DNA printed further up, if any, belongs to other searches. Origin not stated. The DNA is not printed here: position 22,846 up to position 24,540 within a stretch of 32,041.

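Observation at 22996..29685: Complete N-type (N-ATPase) rotary ATPase operon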

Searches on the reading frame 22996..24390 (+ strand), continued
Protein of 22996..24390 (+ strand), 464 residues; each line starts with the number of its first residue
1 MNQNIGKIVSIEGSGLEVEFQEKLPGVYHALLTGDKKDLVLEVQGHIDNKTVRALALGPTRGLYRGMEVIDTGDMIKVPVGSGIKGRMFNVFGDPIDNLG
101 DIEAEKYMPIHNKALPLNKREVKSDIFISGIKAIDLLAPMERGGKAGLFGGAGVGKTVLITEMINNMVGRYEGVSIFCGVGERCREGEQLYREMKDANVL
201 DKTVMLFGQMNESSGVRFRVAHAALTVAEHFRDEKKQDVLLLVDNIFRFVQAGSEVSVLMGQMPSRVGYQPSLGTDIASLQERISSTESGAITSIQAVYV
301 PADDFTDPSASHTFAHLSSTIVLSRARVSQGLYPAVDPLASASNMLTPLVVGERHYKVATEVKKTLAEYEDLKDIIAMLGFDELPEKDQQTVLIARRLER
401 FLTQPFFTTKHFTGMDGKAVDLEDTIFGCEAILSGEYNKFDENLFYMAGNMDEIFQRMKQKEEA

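Call 47: get_annotated_region(hit=H8, flank=9000)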
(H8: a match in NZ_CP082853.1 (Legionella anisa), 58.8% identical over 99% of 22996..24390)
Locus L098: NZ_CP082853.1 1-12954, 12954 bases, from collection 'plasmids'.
description: Legionella anisa strain FDAARGOS_1480 plasmid unnamed1, complete sequence
organism: Legionella anisa (NCBI taxid 28082)
taxonomy: Bacteria; Pseudomonadota; Gammaproteobacteria; Legionellales; Legionellaceae; Legionella; Legionella anisa
host: -; source: -; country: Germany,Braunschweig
typing (MOB-suite, as given by PLSDB): non-mobilizable; replicon rep_cluster_522
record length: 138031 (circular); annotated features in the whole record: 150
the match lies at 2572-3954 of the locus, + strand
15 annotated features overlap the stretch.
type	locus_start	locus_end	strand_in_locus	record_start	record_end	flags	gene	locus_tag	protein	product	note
CDS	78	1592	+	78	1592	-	-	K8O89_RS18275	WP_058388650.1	thymidine phosphorylase family protein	-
CDS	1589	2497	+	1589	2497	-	-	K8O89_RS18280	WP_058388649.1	ribose-phosphate pyrophosphokinase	-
CDS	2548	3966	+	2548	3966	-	atpD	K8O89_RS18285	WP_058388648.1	F0F1 ATP synthase subunit beta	GO:0015986 - proton motive force-driven ATP synthesis [Evidence IEA]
CDS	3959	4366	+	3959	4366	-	-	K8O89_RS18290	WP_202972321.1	F0F1 ATP synthase subunit epsilon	-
CDS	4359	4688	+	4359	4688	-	-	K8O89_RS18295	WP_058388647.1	AtpZ/AtpI family protein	-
CDS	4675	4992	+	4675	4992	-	-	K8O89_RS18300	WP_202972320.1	ATP synthase subunit I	-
CDS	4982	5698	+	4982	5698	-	-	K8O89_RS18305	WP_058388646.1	F0F1 ATP synthase subunit A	GO:0015986 - proton motive force-driven ATP synthesis [Evidence IEA]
CDS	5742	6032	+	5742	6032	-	-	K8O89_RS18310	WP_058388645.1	F0F1 ATP synthase subunit C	-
CDS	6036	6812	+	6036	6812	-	-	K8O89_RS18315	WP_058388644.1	hypothetical protein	-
CDS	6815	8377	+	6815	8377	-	-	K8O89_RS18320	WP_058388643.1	alternate F1F0 ATPase, F1 subunit alpha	-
CDS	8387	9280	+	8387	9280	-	-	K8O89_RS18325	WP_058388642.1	F0F1 ATP synthase subunit gamma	GO:0015986 - proton motive force-driven ATP synthesis [Evidence IEA]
CDS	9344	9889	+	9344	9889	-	-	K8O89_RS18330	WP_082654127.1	cytochrome c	-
CDS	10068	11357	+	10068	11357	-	-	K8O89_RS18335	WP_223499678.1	TolC family protein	GO:0055085 - transmembrane transport [Evidence IEA]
CDS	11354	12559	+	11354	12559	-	-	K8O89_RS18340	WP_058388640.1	efflux RND transporter periplasmic adaptor subunit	GO:0006810 - transport [Evidence IEA]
CDS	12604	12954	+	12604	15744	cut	-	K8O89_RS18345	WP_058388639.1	CusA/CzcA family heavy metal efflux RND transporter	-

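Call 48: get_annotated_region(hit=H15, flank=9000)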
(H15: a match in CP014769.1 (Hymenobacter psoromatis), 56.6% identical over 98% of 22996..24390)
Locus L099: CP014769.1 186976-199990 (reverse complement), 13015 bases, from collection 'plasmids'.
description: Hymenobacter psoromatis strain PAMC 26554 plasmid unnamed1, complete sequence
organism: Hymenobacter psoromatis (NCBI taxid 1484116)
taxonomy: Bacteria; Bacteroidota; Cytophagia; Cytophagales; Hymenobacteraceae; Hymenobacter; Hymenobacter psoromatis
host: -; source: Lichen,single cell; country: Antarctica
typing (MOB-suite, as given by PLSDB): mobilizable; relaxase MOBB
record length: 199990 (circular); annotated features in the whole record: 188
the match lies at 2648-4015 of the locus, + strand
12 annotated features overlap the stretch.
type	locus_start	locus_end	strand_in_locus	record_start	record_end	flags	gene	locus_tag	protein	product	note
CDS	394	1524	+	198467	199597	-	-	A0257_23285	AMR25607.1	hypothetical protein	-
CDS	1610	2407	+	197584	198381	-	-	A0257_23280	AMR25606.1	triose-phosphate isomerase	-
CDS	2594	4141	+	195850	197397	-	-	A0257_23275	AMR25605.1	F0F1 ATP synthase subunit beta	-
CDS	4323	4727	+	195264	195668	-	-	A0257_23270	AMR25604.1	F0F1 ATP synthase subunit epsilon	-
CDS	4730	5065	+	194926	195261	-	-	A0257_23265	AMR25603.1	hypothetical protein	-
CDS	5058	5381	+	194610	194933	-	-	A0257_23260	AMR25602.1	hypothetical protein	-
CDS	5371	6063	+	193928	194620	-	-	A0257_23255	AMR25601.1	F0F1 ATP synthase subunit A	-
CDS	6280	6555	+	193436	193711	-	-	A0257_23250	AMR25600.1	F0F1 ATP synthase subunit C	-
CDS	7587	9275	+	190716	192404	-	-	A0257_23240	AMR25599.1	F0F1 ATP synthase subunit alpha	-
CDS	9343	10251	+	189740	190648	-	-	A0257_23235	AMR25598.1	F0F1 ATP synthase subunit gamma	-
CDS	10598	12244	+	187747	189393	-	-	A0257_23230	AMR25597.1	phosphoglucomutase, alpha-D-glucose phosphate-specific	-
CDS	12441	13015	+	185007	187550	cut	-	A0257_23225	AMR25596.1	alpha-glucan phosphorylase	-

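Call 49: get_annotated_region(hit=H18, flank=9000)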
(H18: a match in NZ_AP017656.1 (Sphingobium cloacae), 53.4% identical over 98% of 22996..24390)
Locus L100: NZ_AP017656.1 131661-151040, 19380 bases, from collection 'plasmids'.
description: Sphingobium cloacae strain JCM 10874 plasmid pSCLO_2, complete sequence
organism: Sphingobium cloacae (NCBI taxid 120107)
taxonomy: Bacteria; Pseudomonadota; Alphaproteobacteria; Sphingomonadales; Sphingomonadaceae; Sphingobium; Sphingobium cloacae
host: -; source: -; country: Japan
typing (MOB-suite, as given by PLSDB): conjugative; replicon rep_cluster_541; relaxase MOBQ; mating-pair formation MPF_F
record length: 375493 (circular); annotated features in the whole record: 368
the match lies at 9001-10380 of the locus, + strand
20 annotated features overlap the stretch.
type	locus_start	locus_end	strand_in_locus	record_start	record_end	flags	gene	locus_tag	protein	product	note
CDS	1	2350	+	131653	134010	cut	-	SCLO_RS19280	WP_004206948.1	heavy metal translocating P-type ATPase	-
CDS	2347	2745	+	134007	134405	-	cueR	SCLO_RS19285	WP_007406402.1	Cu(I)-responsive transcriptional regulator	GO:0006878 - intracellular copper ion homeostasis [Evidence IEA]; GO:0006355 - regulation of DNA-templated ...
CDS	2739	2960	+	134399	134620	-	-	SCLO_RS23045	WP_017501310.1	hypothetical protein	-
CDS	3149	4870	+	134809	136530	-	-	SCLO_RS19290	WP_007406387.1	alpha/beta fold hydrolase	-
CDS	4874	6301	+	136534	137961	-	-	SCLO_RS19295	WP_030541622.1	bifunctional enoyl-CoA hydratase/phosphate acetyltransferase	-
CDS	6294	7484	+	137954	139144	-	-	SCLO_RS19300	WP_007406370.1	acetate/propionate family kinase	GO:0006083 - acetate metabolic process [Evidence IEA]; GO:0006113 - fermentation [Evidence IEA]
CDS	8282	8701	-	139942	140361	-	-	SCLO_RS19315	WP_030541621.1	hypothetical protein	-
CDS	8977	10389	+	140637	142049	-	atpD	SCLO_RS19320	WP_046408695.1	F0F1 ATP synthase subunit beta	GO:0015986 - proton motive force-driven ATP synthesis [Evidence IEA]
CDS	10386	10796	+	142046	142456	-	-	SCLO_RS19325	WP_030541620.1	F0F1 ATP synthase subunit epsilon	-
CDS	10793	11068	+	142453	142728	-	-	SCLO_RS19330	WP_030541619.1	AtpZ/AtpI family protein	-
CDS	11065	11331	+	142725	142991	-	-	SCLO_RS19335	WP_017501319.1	ATP synthase subunit I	-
CDS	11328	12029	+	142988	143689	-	-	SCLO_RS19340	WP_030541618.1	F0F1 ATP synthase subunit A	-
CDS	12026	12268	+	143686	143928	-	-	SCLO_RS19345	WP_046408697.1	F0F1 ATP synthase subunit C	-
CDS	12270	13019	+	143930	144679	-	-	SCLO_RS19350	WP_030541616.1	hypothetical protein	-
CDS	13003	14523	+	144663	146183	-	-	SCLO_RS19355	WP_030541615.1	F0F1 ATP synthase subunit alpha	GO:0015986 - proton motive force-driven ATP synthesis [Evidence IEA]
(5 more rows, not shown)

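Call 50: get_annotated_region(hit=H40, flank=9000)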
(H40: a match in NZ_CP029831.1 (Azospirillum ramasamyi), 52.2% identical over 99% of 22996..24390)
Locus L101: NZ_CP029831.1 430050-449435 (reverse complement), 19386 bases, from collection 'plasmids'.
description: Azospirillum ramasamyi strain M2T2B2 plasmid unnamed7, complete sequence
organism: Azospirillum ramasamyi (NCBI taxid 682998)
taxonomy: Bacteria; Pseudomonadota; Alphaproteobacteria; Rhodospirillales; Azospirillaceae; Azospirillum; Azospirillum ramasamyi
host: -; source: single cell,Cow dung; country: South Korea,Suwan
typing (MOB-suite, as given by PLSDB): non-mobilizable
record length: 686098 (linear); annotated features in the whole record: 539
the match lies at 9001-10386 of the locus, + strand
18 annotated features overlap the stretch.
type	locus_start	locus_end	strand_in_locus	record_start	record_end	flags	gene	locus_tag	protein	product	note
CDS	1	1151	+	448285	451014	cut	-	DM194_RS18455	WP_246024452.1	carbohydrate-binding domain-containing protein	-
CDS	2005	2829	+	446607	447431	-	-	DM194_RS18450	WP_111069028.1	response regulator transcription factor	GO:0000160 - phosphorelay signal transduction system [Evidence IEA]; GO:0006355 - regulation of DNA-templated ...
CDS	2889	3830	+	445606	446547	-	-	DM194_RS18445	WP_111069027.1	EamA family transporter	-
CDS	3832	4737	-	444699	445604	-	gcvA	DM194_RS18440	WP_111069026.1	transcriptional regulator GcvA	GO:0006355 - regulation of DNA-templated transcription [Evidence IEA]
CDS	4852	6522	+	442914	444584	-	-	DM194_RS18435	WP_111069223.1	thiamine pyrophosphate-binding protein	-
CDS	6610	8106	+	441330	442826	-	-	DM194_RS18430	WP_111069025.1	aldehyde dehydrogenase family protein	-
CDS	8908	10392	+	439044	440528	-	atpD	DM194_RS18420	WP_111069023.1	F0F1 ATP synthase subunit beta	GO:0015986 - proton motive force-driven ATP synthesis [Evidence IEA]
CDS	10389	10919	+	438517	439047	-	-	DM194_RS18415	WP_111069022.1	F0F1 ATP synthase subunit epsilon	-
CDS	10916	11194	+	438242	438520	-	-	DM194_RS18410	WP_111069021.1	AtpZ/AtpI family protein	-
CDS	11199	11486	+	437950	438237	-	-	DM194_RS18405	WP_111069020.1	ATP synthase subunit I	-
CDS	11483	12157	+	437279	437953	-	-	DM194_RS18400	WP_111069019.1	F0F1 ATP synthase subunit A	-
CDS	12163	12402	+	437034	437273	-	-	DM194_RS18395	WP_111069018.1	F0F1 ATP synthase subunit C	-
CDS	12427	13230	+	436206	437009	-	-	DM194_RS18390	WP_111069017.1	F0F1 ATP synthase subunit delta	GO:0015986 - proton motive force-driven ATP synthesis [Evidence IEA]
CDS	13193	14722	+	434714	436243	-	-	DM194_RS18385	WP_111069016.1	F0F1 ATP synthase subunit alpha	GO:0015986 - proton motive force-driven ATP synthesis [Evidence IEA]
CDS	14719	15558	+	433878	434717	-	-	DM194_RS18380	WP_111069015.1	FoF1 ATP synthase subunit gamma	GO:0042777 - proton motive force-driven plasma membrane ATP synthesis [Evidence IEA]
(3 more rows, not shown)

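Call 51: get_annotated_region(hit=H9, flank=9000)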
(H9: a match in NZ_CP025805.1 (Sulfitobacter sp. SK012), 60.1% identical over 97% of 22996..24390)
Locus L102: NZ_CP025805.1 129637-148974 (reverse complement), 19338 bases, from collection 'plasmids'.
description: Sulfitobacter sp. SK012 plasmid unnamed1, complete sequence
organism: Sulfitobacter sp. SK012 (NCBI taxid 1389005)
taxonomy: Bacteria; Pseudomonadota; Alphaproteobacteria; Rhodobacterales; Roseobacteraceae; Sulfitobacter; Sulfitobacter sp. SK012
host: -; source: Marine Sediment,North Sea (sediment); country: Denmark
typing (MOB-suite, as given by PLSDB): non-mobilizable
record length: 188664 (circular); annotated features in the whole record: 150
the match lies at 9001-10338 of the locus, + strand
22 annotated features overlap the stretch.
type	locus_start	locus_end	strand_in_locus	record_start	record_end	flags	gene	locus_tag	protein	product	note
CDS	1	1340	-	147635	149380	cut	acsA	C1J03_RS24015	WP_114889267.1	acetate--CoA ligase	-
CDS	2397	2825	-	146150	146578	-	-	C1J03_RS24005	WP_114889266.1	hypothetical protein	-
CDS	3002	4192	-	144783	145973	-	-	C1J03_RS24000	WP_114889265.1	acetate/propionate family kinase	GO:0006083 - acetate metabolic process [Evidence IEA]; GO:0006113 - fermentation [Evidence IEA]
CDS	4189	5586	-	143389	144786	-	-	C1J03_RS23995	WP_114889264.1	bifunctional enoyl-CoA hydratase/phosphate acetyltransferase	-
CDS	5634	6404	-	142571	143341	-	fabI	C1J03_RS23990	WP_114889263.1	enoyl-ACP reductase FabI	GO:0006633 - fatty acid biosynthetic process [Evidence IEA]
CDS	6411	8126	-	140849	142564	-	-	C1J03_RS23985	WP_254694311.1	alpha/beta fold hydrolase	-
CDS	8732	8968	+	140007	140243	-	-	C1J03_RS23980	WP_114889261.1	hypothetical protein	-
CDS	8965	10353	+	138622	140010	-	atpD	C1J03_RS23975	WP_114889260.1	F0F1 ATP synthase subunit beta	GO:0015986 - proton motive force-driven ATP synthesis [Evidence IEA]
CDS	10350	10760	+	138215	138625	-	-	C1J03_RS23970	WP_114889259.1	ATPase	-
CDS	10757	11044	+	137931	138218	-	-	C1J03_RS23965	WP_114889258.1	AtpZ/AtpI family protein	-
CDS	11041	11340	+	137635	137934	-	-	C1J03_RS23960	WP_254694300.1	ATP synthase subunit I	-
CDS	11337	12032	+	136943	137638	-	-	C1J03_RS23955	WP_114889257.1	F0F1 ATP synthase subunit A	GO:0015986 - proton motive force-driven ATP synthesis [Evidence IEA]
CDS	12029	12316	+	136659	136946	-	-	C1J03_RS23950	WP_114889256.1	F0F1 ATP synthase subunit C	-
CDS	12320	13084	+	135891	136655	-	-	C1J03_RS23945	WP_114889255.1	F0F1 ATP synthase subunit B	-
CDS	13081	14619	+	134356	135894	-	-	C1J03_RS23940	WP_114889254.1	F0F1 ATP synthase subunit alpha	GO:0015986 - proton motive force-driven ATP synthesis [Evidence IEA]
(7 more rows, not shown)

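Call 76: search_protein_families(library=ncbifam, proteins=[L057:19446-20708:+], max_evalue=0.00001)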
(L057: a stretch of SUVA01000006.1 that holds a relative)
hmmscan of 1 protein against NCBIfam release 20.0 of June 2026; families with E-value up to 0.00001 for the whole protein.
L057:19446-20708:+ (420 aa): 23 families
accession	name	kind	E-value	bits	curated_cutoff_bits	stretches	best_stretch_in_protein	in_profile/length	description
TIGR00767.1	rho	equivalog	2.7e-202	672.2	509.45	1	2-420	2-415/415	transcription termination factor Rho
NF006886.1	PRK09376.1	equivalog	1.1e-201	670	315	1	1-418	1-413/413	transcription termination factor Rho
NF041509.1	paralog_Rho2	exception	5.1e-134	447.1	628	1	63-417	12-359/360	transcription termination factor Rho, short form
TIGR03496.1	FliI_clade1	equivalog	2.1e-24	86.1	619.1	1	160-389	124-357/414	flagellar protein export ATPase FliI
TIGR02546.1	III_secr_ATP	equivalog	3e-24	85.5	604.75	1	159-390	132-365/423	type III secretion system ATPase SctN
TIGR01026.1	fliI_yscN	subfamily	5.4e-24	84.7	379.5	1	162-389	152-381/440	FliI/YscN family ATPase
TIGR03498.1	FliI_clade3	equivalog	1.6e-23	83.1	587.45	1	158-389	125-360/418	flagellar protein export ATPase FliI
TIGR03497.1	FliI_clade2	equivalog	1.2e-21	77.1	629.8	1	160-389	124-355/413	flagellar protein export ATPase FliI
NF005391.0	PRK06936.1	equivalog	1.3e-19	70.4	657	1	136-390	126-381/439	type III secretion system ATPase SctN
NF006012.0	PRK08149.1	equivalog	4.7e-19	68.6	594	1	162-390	143-373/431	type III secretion system ATPase SctN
NF005295.0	PRK06820.1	equivalog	3.9e-18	65.7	690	1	161-390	151-382/440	EscN/YscN/HrcN family type III secretion system ATPase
NF006575.0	PRK09099.1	subfamily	1.1e-17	64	706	1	124-390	117-384/443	type III secretion system ATPase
NF005765.0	PRK07594.1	equivalog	1.8e-17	63.2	715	1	162-389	144-373/433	EscN/YscN/HrcN family type III secretion system ATPase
NF006290.1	PRK08472.1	equivalog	5.6e-14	51.8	644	1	164-389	148-375/433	flagellar protein export ATPase FliI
NF040574.1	T3SS_ATP_VscN2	exception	4.7e-13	48.8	750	1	129-377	104-348/420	type III secretion system ATPase VscN2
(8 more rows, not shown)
